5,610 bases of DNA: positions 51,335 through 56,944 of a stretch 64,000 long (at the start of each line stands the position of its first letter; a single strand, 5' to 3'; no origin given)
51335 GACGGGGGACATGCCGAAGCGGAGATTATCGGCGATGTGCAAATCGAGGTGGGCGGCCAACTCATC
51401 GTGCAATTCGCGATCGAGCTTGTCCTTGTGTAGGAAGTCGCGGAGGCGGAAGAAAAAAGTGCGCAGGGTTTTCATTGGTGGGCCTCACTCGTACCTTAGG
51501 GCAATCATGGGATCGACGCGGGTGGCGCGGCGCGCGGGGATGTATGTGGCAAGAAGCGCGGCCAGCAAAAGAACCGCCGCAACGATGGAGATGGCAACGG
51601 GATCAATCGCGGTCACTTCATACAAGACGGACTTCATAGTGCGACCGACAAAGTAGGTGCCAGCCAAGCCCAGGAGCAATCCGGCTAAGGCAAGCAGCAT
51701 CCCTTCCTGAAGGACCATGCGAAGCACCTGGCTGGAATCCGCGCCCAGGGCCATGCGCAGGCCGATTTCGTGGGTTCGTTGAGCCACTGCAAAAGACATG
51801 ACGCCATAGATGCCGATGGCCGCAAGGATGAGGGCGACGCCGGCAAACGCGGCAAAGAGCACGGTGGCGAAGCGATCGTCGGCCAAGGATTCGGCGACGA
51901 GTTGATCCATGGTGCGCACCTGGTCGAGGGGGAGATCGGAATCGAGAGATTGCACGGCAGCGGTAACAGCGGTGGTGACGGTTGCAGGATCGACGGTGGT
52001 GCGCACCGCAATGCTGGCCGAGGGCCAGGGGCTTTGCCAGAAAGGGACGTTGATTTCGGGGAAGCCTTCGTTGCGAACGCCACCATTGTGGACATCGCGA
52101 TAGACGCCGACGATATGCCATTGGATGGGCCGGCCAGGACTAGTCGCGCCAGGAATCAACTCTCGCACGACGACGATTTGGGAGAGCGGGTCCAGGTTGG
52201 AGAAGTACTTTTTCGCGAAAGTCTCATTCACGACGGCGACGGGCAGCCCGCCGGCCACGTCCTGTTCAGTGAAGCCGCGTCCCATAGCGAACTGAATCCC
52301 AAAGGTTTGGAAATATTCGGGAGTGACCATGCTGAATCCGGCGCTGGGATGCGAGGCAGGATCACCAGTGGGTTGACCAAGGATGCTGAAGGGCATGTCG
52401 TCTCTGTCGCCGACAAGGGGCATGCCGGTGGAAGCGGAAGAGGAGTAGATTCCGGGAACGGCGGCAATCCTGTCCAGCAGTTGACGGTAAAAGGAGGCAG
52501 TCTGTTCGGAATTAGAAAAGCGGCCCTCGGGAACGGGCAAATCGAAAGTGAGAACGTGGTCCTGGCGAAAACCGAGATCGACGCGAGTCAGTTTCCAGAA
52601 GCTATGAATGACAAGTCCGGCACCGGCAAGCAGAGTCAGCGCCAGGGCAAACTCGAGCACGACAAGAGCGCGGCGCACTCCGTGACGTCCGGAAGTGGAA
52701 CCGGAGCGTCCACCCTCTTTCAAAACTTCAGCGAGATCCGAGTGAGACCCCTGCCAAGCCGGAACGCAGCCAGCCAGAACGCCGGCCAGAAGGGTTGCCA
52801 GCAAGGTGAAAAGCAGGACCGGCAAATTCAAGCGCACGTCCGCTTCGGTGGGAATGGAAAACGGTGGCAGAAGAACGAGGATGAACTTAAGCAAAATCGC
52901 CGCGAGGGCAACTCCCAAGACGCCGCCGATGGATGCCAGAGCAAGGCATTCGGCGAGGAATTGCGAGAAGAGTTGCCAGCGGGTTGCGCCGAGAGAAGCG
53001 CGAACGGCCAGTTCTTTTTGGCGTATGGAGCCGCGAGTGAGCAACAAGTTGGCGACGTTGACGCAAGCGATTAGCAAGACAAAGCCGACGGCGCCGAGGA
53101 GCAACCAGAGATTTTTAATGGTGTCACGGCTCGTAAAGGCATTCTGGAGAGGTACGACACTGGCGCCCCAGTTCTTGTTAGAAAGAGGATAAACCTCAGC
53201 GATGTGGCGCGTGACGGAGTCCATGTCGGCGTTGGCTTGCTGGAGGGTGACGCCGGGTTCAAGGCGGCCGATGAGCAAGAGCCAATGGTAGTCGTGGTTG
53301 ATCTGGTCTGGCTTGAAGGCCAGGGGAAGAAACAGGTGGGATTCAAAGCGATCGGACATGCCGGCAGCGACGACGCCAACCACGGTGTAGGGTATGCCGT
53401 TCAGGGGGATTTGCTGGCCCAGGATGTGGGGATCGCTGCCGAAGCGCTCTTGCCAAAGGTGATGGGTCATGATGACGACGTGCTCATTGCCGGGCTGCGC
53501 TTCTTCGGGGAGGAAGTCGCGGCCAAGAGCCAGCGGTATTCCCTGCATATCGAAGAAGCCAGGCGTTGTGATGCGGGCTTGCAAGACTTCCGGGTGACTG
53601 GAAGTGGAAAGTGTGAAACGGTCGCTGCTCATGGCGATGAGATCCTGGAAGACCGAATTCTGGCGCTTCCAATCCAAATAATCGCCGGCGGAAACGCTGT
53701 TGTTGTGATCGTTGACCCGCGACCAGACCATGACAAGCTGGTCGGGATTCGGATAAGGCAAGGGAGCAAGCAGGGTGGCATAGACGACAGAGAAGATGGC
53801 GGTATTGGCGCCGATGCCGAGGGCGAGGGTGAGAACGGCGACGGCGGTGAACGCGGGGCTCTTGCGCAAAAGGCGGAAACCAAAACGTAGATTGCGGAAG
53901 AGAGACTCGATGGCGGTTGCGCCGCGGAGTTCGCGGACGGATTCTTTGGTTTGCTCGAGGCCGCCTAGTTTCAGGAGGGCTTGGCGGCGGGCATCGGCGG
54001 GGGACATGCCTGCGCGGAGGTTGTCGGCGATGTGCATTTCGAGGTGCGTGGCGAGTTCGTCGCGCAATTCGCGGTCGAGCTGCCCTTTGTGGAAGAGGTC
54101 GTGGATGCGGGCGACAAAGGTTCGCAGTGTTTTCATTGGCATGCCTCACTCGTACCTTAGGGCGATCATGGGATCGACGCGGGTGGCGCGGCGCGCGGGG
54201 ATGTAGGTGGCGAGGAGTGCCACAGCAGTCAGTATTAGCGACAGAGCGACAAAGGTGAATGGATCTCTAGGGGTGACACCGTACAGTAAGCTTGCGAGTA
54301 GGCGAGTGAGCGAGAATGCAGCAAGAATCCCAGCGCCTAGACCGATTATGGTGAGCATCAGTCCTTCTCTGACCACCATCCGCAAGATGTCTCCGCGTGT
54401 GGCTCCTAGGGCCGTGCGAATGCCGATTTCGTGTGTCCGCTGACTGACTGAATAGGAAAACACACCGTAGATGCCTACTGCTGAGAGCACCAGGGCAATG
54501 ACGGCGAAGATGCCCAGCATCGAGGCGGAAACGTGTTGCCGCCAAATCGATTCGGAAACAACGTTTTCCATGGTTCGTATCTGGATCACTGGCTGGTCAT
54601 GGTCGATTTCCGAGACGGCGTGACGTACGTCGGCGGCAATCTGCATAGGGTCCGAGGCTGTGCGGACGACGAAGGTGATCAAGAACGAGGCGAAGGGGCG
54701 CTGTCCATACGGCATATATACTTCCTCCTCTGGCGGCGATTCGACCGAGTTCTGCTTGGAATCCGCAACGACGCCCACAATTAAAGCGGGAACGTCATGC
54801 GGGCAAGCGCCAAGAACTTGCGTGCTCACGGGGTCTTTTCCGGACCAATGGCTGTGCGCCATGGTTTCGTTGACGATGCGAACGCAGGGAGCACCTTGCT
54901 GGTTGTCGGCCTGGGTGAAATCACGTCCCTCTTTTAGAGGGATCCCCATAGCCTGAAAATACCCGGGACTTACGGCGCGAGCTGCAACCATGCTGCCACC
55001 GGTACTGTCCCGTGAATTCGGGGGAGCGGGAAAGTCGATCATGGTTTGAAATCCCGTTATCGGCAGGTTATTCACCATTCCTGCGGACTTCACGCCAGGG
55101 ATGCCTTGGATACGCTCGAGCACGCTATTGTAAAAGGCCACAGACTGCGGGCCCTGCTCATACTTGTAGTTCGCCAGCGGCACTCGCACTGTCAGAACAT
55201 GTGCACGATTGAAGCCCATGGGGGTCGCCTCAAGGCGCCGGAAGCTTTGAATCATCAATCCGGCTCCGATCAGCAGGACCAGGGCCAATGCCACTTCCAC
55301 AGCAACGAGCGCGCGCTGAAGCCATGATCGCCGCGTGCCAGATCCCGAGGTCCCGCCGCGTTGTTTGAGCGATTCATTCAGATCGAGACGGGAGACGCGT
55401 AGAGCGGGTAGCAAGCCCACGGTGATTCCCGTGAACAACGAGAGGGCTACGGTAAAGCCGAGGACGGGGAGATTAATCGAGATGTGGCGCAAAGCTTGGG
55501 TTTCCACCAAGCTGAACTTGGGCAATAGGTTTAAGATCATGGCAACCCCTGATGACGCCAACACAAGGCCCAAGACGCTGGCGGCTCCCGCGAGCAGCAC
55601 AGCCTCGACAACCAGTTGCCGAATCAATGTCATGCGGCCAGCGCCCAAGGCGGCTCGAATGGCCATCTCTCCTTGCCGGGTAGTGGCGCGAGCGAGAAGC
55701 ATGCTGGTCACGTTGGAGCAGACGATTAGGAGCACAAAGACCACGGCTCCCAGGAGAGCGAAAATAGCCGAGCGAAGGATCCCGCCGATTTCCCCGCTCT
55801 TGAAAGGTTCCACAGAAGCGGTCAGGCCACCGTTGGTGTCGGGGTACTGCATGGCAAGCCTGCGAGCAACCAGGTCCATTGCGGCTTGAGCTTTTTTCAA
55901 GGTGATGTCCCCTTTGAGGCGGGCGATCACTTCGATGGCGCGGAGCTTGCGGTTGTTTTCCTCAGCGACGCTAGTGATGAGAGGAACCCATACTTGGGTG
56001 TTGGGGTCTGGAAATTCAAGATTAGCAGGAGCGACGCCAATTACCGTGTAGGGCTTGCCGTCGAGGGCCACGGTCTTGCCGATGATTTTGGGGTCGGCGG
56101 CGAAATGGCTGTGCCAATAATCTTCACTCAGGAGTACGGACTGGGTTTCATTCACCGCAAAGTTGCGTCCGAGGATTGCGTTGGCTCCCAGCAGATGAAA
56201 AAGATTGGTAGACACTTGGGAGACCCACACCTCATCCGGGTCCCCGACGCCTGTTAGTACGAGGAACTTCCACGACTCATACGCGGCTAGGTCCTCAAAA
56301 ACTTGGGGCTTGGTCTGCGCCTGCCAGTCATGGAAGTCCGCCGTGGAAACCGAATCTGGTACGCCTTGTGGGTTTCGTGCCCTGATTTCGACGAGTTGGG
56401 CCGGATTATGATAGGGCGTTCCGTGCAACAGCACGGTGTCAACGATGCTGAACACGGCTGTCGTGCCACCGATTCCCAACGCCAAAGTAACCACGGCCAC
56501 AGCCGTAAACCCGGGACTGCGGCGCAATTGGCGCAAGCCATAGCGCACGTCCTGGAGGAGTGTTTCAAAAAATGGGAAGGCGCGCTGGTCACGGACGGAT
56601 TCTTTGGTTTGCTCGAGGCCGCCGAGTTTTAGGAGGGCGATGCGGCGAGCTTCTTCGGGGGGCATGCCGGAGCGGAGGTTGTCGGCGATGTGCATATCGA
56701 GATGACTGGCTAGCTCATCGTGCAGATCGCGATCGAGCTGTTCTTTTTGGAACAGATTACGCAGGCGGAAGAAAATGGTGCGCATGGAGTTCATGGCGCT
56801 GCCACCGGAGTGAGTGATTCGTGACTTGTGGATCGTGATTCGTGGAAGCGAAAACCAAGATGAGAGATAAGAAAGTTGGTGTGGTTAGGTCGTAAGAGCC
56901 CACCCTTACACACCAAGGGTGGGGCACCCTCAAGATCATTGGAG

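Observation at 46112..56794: Head-to-tail array of ~2.7-kb permease cassettes with near-identical DNA junctions and divergent cores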

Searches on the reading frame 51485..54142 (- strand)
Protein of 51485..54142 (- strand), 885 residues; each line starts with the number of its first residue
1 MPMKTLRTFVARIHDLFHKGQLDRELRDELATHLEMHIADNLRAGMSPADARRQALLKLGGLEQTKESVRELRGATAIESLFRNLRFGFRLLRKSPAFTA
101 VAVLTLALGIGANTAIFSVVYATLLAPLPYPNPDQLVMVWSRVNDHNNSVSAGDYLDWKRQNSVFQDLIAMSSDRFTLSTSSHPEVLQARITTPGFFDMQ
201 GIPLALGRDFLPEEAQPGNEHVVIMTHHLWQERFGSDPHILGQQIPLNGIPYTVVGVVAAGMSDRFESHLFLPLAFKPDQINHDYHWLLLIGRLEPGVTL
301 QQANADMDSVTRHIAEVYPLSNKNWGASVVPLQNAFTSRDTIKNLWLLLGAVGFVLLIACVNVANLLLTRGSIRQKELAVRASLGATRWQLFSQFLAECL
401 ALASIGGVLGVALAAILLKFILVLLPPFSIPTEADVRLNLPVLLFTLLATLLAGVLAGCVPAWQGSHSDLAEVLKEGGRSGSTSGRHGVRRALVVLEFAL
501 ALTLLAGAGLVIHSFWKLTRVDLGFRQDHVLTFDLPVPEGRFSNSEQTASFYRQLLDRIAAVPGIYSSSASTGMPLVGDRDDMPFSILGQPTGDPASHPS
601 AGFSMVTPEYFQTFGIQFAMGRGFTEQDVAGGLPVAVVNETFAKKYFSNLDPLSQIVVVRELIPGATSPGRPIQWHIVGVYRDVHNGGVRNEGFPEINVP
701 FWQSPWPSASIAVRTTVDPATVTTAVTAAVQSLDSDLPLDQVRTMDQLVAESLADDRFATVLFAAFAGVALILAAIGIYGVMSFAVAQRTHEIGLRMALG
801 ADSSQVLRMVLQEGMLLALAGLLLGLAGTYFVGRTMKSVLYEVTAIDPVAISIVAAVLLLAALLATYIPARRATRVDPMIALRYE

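Call 5: search_protein_families(library=ncbifam, proteins=[window:51485-54142:-])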
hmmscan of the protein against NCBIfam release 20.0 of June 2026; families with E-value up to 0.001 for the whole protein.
window:51485-54142:- (885 aa): 7 families
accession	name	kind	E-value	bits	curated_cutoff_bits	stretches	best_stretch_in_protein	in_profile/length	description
TIGR03434.1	ADOP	subfamily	8.1e-285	947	622.3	1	82-885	2-803/803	ADOP family duplicated permease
NF007826.0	PRK10535.1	equivalog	2.3e-34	118.7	966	2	760-883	522-646/648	macrolide ABC transporter ATP-binding protein/permease MacB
NF038403.1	perm_prefix_1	domain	1.1e-15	57.2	30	1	13-70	2-59/59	permease prefix domain 1-containing protein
TIGR02212.1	lolCE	equivalog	5.5e-09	35.5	362.45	1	772-885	278-411/411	lipoprotein-releasing ABC transporter permease subunit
NF038008.1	ABC_perm_DarB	equivalog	2.2e-06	25.9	700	1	344-460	272-385/777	darobactin export ABC transporter permease subunit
TIGR01185.1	devC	equivalog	0.00014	21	290.35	0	332-456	247-366/380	ABC transporter permease DevC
NF008076.0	PRK10814.1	exception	0.00028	20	473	0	354-475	273-397/399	lipoprotein-releasing ABC transporter permease subunit LolC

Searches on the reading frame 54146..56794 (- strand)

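Call 5: search_protein_families(library=ncbifam, proteins=[window:54146-56794:-])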
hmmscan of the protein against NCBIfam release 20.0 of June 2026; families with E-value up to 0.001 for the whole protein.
window:54146-56794:- (882 aa): 8 families
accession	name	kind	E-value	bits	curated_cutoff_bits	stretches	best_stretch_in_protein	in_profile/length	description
TIGR03434.1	ADOP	subfamily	9.7e-276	917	622.3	1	79-882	1-803/803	ADOP family duplicated permease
NF007826.0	PRK10535.1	equivalog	3.1e-37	128.2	966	2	603-880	367-646/648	macrolide ABC transporter ATP-binding protein/permease MacB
NF038403.1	perm_prefix_1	domain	9.9e-17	60.5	30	1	10-68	1-59/59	permease prefix domain 1-containing protein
NF038008.1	ABC_perm_DarB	equivalog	8.1e-06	24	700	1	341-537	270-456/777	darobactin export ABC transporter permease subunit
NF041854.1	ABC_perm_YbbP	equivalog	2.2e-05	22.5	999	1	706-867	193-356/806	putative ABC transporter permease subunit YbbP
TIGR02212.1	lolCE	equivalog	6.2e-05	22.1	362.45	0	758-882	267-411/411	lipoprotein-releasing ABC transporter permease subunit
NF008076.0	PRK10814.1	exception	0.0001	21.4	473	1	757-882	264-399/399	lipoprotein-releasing ABC transporter permease subunit LolC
NF008357.0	PRK11146.1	exception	0.00062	18.7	439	0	350-432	275-354/414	lipoprotein-releasing ABC transporter permease subunit LolE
